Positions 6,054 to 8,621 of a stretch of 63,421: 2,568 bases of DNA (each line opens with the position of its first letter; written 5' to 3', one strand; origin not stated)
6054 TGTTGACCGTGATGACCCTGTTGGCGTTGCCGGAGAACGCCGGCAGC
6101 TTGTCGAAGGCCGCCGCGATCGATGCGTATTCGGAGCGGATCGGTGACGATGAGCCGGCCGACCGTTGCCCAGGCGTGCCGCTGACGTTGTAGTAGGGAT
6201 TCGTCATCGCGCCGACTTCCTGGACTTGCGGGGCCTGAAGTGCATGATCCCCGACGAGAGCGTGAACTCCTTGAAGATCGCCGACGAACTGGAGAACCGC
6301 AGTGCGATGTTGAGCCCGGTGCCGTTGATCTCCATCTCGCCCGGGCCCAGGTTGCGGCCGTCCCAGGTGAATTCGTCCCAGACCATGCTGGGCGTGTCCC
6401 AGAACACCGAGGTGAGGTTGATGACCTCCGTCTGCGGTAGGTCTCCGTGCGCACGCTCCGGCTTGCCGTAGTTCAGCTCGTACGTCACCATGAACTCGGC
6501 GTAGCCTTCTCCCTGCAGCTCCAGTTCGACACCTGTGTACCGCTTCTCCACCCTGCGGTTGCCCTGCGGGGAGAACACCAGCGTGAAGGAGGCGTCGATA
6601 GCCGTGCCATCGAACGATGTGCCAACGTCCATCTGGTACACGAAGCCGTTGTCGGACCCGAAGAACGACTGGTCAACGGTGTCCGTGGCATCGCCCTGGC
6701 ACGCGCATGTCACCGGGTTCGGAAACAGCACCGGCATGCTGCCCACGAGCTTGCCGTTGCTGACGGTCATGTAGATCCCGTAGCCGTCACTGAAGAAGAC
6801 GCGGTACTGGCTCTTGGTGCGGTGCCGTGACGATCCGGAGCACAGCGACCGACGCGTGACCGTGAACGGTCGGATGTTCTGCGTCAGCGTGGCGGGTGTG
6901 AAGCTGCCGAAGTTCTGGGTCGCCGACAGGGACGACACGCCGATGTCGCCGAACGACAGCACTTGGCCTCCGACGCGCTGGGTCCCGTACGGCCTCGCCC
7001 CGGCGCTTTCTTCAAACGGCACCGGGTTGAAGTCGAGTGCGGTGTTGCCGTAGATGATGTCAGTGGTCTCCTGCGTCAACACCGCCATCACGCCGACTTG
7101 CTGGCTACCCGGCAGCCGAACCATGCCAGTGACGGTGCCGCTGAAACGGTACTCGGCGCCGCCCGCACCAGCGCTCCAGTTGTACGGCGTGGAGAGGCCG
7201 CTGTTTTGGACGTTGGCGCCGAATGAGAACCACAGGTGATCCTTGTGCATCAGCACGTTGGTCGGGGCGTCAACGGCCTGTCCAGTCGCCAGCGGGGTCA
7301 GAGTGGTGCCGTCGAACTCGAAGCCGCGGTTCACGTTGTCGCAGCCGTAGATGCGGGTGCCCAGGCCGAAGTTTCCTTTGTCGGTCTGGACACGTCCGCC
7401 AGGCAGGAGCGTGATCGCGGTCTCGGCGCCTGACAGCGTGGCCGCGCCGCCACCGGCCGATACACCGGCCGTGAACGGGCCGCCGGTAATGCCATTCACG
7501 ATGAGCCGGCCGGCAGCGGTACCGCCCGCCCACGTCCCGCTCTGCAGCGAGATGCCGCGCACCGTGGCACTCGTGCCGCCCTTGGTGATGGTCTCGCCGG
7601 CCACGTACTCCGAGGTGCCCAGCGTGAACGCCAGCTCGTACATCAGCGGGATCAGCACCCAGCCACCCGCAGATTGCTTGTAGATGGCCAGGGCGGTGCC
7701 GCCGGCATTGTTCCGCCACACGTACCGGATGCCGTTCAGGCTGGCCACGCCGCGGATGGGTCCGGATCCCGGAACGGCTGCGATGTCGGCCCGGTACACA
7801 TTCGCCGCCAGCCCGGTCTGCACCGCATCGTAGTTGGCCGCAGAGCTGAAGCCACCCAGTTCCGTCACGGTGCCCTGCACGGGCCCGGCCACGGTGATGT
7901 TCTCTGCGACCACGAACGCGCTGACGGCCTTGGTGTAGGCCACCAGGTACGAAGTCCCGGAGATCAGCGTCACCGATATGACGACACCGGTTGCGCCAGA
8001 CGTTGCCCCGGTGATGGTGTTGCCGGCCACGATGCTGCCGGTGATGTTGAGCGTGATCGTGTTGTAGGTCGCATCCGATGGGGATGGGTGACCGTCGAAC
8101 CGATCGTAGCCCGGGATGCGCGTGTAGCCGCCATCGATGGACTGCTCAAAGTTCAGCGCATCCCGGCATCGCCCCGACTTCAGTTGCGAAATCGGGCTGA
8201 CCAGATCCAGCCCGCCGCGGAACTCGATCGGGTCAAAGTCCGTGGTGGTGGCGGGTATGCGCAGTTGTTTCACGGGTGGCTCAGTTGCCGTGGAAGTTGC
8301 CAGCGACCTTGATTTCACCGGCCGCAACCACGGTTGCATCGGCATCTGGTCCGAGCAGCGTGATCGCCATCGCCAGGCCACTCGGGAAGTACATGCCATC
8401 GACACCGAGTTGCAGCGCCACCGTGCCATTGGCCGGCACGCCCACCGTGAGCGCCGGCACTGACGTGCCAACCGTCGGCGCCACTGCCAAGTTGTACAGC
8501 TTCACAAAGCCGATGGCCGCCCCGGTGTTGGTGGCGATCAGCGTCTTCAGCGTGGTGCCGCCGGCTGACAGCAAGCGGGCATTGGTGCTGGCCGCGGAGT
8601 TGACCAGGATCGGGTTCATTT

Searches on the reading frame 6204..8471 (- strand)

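Call 11: search_protein_families(library=phrogs, proteins=[window:6204-8471:-], max_evalue=0.001)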
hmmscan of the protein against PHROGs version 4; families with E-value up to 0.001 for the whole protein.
window:6204-8471:- (755 aa): 1 family
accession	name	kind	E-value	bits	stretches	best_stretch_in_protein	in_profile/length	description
phrog_5107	-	lysis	1.6e-13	50.9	1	85-729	14-511/533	amidase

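Call 12: search_protein_families(library=pfam, proteins=[window:6204-8471:-], max_evalue=0.001)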
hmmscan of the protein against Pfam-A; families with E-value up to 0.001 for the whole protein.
window:6204-8471:- (755 aa): 0 families
